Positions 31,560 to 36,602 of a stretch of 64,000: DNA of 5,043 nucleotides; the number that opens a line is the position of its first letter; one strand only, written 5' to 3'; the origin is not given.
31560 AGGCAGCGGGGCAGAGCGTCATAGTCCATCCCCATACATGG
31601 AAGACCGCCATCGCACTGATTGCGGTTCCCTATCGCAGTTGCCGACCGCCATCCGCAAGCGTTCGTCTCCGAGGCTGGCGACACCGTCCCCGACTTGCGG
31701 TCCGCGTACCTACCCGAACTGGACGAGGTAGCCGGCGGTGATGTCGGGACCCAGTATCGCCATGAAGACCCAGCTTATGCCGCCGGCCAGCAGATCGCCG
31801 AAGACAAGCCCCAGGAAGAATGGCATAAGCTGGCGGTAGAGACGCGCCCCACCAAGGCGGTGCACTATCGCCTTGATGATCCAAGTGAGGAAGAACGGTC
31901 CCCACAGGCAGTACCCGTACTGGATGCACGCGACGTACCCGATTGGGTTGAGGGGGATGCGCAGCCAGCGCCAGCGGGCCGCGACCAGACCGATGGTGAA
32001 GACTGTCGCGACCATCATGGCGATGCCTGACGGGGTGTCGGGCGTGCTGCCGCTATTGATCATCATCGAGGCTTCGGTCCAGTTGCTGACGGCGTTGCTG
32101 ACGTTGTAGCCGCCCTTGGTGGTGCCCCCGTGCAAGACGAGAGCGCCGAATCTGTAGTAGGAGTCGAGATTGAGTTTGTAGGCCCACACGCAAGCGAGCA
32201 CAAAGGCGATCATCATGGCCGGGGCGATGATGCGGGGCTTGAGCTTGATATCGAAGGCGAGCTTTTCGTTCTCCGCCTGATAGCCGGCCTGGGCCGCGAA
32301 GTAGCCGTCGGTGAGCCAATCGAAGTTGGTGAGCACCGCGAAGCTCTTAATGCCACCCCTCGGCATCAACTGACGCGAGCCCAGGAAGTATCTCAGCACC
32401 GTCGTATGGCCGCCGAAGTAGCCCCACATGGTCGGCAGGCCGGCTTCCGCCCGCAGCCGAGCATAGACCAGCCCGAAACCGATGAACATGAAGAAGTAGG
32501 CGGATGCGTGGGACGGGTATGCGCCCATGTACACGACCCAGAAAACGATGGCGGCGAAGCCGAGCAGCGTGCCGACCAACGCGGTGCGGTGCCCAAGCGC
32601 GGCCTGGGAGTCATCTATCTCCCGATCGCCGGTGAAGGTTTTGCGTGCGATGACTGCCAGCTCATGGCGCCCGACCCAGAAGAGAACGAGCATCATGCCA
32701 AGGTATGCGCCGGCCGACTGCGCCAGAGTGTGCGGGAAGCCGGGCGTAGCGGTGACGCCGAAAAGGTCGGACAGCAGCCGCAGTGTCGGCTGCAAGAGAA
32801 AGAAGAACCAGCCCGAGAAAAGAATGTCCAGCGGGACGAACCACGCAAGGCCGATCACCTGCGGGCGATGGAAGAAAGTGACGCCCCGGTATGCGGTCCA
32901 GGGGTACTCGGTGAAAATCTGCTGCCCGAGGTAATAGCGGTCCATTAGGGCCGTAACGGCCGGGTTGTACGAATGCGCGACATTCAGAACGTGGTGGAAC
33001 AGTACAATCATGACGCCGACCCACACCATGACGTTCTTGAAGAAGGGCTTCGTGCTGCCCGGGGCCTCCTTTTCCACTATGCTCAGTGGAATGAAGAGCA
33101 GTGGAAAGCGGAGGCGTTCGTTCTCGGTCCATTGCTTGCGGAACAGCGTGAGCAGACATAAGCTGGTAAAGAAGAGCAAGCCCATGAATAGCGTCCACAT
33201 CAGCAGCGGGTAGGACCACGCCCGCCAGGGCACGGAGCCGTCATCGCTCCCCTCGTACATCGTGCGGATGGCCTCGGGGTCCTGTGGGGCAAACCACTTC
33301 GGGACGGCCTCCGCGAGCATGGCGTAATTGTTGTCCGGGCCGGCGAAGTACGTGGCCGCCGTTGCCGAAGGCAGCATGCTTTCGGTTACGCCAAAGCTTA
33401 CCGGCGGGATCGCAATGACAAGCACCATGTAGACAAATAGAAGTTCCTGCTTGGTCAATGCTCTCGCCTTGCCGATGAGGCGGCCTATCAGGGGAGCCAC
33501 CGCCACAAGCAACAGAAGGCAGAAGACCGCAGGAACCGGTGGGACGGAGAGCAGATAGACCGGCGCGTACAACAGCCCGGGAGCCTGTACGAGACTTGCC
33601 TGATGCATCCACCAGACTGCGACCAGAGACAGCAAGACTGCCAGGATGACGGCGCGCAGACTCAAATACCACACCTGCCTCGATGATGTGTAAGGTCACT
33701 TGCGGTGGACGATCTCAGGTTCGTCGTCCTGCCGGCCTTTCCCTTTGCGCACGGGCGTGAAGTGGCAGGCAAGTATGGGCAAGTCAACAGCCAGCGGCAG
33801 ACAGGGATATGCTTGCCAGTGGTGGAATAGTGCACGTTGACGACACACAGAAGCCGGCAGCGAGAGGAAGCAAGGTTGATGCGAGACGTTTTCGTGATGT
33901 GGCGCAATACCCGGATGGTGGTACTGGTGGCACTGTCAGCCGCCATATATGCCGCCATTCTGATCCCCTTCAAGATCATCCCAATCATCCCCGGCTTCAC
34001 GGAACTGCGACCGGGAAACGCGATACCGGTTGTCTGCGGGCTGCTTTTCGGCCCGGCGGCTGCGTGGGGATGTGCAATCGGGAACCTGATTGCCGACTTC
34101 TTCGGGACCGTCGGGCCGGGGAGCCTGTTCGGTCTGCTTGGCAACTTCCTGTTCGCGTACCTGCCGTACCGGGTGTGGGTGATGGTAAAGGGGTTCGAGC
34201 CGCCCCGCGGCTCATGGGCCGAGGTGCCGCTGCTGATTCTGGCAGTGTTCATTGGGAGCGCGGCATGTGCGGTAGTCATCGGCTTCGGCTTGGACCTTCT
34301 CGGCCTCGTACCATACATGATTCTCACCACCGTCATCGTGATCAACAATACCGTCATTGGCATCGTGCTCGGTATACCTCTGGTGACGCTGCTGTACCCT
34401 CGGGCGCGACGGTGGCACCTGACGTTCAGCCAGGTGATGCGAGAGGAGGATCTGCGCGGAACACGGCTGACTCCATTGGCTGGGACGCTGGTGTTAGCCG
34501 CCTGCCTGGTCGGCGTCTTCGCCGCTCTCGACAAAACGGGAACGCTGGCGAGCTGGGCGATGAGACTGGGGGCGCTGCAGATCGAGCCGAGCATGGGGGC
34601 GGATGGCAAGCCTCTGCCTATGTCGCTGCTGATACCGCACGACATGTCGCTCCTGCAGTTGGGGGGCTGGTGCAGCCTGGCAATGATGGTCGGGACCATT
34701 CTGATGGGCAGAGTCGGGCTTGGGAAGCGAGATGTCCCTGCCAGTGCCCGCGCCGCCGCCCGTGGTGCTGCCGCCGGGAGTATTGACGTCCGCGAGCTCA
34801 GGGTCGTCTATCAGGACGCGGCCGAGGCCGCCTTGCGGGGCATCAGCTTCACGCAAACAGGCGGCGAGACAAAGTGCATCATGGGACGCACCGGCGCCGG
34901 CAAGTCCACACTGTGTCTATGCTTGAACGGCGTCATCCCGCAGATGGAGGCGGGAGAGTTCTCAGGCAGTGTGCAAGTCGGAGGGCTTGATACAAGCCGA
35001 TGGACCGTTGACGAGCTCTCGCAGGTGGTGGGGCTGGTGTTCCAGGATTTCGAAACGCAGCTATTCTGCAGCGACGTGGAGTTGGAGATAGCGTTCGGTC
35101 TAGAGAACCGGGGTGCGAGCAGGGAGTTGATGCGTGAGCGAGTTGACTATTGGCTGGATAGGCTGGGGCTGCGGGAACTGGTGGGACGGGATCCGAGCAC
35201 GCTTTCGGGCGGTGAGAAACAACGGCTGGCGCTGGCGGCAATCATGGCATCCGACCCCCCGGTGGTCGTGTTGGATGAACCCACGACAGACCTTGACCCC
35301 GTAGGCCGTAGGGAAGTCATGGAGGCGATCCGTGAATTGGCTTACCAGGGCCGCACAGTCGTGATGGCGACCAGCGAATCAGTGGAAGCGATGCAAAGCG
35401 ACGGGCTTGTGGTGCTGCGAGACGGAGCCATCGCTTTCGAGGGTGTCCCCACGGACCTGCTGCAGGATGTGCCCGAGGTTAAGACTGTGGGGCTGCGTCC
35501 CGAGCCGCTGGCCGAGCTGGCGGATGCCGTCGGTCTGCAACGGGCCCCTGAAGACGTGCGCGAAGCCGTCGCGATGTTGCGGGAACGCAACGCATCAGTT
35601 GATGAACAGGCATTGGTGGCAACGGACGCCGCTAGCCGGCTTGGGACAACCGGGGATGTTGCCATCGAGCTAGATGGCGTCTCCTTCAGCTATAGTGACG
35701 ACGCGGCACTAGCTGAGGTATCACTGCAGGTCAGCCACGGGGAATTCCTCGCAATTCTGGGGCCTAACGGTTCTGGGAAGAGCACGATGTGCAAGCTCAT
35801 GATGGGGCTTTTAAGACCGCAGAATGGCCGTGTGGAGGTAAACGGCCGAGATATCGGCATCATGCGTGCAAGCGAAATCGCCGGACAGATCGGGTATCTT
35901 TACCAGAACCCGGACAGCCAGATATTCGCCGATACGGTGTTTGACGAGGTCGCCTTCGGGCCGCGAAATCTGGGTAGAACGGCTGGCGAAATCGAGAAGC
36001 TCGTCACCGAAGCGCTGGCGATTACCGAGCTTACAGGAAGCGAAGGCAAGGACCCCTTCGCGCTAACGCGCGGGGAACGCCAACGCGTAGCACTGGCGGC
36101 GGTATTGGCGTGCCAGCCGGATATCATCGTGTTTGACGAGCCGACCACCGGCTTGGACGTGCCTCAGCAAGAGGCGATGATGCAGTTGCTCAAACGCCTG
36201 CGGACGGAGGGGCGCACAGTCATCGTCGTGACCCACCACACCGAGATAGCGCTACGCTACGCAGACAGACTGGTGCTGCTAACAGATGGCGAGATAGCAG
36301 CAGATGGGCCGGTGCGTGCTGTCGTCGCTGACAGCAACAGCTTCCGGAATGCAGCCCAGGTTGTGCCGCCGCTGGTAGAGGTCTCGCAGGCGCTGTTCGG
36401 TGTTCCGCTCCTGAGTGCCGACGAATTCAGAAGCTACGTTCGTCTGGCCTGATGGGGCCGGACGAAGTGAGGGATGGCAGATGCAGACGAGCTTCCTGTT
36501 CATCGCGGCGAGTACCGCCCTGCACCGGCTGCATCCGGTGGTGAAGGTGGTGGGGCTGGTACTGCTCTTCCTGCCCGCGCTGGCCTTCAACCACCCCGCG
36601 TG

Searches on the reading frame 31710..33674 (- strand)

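Call 12: search_protein_families(library=pfam, proteins=[window:31710-33674:-], max_evalue=0.001)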
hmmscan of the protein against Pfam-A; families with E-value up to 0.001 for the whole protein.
window:31710-33674:- (654 aa): 2 families
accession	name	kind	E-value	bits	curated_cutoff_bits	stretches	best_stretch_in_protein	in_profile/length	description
PF20581.3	DUF6785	-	8.1e-110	368.1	25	1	6-510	2-498/498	Family of unknown function (DUF6785)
PF20580.3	DUF6784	-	8e-21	74.6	26.4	1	551-639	2-91/101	Domain of unknown function (DUF6784)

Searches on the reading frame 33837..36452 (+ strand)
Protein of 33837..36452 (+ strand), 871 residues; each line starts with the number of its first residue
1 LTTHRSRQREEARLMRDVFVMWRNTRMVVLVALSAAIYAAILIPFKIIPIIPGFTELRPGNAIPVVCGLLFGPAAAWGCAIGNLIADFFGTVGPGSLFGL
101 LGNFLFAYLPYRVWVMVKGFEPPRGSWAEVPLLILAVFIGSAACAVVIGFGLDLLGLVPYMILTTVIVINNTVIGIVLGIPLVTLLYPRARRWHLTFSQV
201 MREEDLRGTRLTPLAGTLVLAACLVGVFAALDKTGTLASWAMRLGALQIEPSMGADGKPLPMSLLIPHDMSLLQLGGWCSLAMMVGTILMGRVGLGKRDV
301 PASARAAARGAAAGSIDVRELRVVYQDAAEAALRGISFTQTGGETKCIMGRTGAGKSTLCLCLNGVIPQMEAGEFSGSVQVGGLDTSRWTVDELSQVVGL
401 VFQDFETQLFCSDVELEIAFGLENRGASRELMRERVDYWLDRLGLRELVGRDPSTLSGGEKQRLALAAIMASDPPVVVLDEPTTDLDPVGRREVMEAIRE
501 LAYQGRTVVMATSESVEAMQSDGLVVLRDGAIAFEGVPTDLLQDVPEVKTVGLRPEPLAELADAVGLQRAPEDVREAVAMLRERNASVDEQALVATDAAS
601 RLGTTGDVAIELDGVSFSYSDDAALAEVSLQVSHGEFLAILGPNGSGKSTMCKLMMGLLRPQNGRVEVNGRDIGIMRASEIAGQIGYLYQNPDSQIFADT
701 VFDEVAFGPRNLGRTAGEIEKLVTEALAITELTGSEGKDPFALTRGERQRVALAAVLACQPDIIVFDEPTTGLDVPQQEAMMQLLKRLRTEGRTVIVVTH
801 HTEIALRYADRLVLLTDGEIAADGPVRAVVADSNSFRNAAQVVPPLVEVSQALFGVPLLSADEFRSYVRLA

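Call 12: search_protein_families(library=pfam, proteins=[window:33837-36452:+], max_evalue=0.001)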
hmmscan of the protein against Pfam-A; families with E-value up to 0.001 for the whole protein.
window:33837-36452:+ (871 aa): 14 families
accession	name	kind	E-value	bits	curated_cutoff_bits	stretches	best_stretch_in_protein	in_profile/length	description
PF00005.33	ABC_tran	-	9e-54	182.2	25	2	626-771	2-137/137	ABC transporter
PF13304.12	AAA_21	-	3.9e-20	73.6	27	2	749-804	243-302/304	AAA domain, putative AbiEii toxin, Type IV TA system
PF02463.25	SMC_N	-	2.2e-17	63.7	40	2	634-813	23-209/220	RecF/RecN/SMC N terminal domain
PF06177.16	QueT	-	3.8e-17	63.4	33.7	1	29-187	2-140/141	QueT transporter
PF13555.12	AAA_29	-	5.5e-07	29.7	27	0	631-669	18-55/61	P-loop containing region of AAA domain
PF13558.12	SbcC_Walker_B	-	2e-06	28.4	27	0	450-499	27-89/90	SbcC/RAD50-like, Walker B motif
PF13401.12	AAA_22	-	7.7e-06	26.7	27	0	634-669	4-42/130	AAA domain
PF03193.22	RsgA_GTPase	-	1.4e-05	25.4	30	0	330-382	94-144/174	RsgA GTPase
PF01078.27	Mg_chelatase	-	3.1e-05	23.9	20.3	0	330-379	9-58/207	Magnesium chelatase, subunit ChlI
PF13476.12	AAA_23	-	0.00015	22.9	27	0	637-651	21-35/201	AAA domain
PF13175.12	AAA_15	-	0.00016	21.9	32.1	0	637-702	25-92/374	AAA ATPase domain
PF13191.12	AAA_16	-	0.00035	21.6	32.6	0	631-788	18-159/167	AAA ATPase domain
PF20703.3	nSTAND1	-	0.00047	20.3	27.1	0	623-652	21-50/379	Novel STAND NTPase 1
PF07155.17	ECF-ribofla_trS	-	0.00056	20.4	26.7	0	24-186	3-170/172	ECF-type riboflavin transporter, S component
